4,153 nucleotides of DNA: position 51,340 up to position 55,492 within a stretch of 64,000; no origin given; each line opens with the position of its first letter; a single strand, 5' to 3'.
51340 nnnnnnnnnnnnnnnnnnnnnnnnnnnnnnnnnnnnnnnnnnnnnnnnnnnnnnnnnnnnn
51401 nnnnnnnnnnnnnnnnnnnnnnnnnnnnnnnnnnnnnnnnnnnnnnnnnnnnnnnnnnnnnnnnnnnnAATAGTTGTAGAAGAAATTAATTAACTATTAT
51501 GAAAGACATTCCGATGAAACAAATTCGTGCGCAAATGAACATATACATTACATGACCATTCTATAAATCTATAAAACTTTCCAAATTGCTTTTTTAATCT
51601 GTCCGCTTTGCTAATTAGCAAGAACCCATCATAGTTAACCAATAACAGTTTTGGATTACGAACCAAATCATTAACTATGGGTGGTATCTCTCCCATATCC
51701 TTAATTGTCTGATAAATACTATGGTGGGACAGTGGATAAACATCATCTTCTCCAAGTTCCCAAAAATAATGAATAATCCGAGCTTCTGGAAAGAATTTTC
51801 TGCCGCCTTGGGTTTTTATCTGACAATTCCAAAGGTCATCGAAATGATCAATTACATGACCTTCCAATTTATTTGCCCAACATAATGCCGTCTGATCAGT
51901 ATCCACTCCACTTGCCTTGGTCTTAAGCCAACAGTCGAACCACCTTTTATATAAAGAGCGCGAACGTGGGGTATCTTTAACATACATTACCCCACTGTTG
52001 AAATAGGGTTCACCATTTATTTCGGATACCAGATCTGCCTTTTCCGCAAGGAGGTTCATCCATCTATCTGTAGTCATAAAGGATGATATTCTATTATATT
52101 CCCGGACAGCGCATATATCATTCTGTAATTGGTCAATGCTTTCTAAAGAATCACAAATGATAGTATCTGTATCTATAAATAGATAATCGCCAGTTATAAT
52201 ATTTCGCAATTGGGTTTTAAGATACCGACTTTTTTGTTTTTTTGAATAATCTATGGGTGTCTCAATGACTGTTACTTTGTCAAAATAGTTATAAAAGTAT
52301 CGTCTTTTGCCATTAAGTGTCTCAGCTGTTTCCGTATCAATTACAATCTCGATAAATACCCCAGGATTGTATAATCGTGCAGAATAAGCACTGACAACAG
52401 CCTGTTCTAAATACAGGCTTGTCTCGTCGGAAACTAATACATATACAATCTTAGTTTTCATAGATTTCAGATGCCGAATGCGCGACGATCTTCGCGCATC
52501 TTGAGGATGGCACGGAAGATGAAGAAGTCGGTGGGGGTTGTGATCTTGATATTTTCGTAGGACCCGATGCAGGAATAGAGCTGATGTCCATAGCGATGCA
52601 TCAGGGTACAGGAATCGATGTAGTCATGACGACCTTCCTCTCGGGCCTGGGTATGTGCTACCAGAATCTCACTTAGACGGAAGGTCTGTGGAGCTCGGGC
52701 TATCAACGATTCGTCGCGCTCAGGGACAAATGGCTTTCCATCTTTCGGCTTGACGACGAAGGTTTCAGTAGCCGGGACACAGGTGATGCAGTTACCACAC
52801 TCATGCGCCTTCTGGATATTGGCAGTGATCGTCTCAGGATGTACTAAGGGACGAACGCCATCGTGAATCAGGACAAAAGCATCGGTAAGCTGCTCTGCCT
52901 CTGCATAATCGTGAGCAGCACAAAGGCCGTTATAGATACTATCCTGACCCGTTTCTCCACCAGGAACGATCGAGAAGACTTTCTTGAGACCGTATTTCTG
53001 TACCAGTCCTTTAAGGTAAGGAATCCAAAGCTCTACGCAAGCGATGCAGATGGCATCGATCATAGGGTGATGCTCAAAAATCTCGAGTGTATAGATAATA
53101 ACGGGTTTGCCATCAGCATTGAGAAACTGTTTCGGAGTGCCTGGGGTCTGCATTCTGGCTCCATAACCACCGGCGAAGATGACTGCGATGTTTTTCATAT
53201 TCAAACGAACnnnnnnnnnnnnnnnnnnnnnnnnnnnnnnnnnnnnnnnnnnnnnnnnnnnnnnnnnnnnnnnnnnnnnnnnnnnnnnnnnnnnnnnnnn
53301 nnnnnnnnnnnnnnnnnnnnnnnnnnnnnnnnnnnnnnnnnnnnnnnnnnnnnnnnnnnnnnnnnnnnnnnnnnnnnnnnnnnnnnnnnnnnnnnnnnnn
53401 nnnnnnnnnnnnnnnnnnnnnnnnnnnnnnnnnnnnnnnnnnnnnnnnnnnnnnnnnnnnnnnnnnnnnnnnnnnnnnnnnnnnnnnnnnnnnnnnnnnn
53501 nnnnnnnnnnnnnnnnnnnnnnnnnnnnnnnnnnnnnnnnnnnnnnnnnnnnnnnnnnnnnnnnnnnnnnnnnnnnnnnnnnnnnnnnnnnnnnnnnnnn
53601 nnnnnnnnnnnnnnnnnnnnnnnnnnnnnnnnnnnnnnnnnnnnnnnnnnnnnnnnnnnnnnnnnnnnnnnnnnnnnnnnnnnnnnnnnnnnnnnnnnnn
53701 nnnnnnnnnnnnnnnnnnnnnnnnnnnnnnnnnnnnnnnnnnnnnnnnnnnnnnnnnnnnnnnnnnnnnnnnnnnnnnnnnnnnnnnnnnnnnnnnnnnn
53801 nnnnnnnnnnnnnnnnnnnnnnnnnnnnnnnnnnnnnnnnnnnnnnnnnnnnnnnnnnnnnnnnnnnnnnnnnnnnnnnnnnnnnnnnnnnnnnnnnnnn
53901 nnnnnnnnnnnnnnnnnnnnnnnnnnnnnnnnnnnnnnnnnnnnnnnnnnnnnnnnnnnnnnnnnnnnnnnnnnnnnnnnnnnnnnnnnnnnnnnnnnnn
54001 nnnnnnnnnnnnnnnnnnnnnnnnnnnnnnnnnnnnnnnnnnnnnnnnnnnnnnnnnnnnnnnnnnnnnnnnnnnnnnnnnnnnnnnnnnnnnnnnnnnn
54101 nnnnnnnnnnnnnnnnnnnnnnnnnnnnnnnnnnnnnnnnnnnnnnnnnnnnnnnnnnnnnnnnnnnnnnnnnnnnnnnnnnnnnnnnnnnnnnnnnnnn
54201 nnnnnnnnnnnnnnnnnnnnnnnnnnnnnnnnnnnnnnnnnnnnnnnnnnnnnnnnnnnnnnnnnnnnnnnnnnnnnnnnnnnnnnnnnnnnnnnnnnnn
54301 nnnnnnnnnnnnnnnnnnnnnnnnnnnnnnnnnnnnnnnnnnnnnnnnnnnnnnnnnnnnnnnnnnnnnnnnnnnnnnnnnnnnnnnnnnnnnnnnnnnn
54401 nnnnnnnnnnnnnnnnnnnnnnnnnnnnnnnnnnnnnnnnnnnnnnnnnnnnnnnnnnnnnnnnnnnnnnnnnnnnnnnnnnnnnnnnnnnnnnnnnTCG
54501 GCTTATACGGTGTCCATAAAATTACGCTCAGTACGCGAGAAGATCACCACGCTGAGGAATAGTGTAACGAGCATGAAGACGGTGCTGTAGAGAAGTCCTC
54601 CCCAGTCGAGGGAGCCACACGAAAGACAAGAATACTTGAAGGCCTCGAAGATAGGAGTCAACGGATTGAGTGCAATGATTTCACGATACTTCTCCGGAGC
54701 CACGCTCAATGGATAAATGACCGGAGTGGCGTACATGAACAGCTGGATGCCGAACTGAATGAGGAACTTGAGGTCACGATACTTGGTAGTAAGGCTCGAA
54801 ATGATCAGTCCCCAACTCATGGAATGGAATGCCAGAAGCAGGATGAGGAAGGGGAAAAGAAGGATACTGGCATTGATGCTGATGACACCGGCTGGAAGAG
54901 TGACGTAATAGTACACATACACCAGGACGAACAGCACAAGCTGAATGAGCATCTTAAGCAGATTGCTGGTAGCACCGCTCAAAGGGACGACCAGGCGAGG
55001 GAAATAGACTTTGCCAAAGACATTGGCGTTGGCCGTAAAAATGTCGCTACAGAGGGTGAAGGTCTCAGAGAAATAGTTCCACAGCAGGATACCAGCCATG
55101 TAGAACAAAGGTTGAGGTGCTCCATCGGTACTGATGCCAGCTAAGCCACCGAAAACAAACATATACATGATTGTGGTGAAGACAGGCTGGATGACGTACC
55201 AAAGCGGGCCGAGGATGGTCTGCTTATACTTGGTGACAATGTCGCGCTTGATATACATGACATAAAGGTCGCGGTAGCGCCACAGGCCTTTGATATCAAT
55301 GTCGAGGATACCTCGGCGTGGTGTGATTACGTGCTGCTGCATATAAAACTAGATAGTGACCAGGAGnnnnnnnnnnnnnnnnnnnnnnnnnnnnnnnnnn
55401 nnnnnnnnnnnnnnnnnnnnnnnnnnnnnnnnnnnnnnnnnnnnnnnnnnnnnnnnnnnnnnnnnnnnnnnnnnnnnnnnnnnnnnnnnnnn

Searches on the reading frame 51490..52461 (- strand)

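Call 14: search_protein_families(library=pfam, proteins=[window:51490-52461:-], max_evalue=0.001)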
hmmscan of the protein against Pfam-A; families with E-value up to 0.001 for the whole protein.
window:51490-52461:- (323 aa): 1 family
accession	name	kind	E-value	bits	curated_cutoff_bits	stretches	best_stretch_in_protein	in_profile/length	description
PF01501.26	Glyco_transf_8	-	3.8e-05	23.8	24.3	1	17-232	10-242/253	Glycosyl transferase family 8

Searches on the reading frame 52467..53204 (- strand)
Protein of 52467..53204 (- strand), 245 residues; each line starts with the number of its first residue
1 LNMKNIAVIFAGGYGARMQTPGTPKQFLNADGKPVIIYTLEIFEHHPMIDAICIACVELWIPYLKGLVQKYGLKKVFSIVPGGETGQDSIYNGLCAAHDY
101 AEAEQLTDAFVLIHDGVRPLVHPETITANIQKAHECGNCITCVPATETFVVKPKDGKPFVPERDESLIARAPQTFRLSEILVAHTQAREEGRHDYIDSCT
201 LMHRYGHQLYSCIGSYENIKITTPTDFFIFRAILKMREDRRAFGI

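Call 92: search_protein_families(library=pfam, proteins=[window:52467-53204:-], max_evalue=0.0001)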
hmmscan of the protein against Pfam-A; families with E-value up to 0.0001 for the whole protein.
window:52467-53204:- (245 aa): 2 families
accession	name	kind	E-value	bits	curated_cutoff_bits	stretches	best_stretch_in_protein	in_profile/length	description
PF01128.25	IspD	-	3e-37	129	27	1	6-235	2-220/221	2-C-methyl-D-erythritol 4-phosphate cytidylyltransferase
PF12804.13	NTP_transf_3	-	1.7e-09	38.5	27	1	7-146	1-124/160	MobA-like NTP transferase domain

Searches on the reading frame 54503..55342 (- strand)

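Call 92: search_protein_families(library=pfam, proteins=[window:54503-55342:-], max_evalue=0.0001)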
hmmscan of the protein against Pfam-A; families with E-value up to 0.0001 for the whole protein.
window:54503-55342:- (279 aa): 1 family
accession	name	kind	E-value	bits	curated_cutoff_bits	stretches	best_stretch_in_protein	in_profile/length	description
PF01061.29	ABC2_membrane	-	4.1e-21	75.9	26.9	1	30-237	6-208/211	ABC-2 type transporter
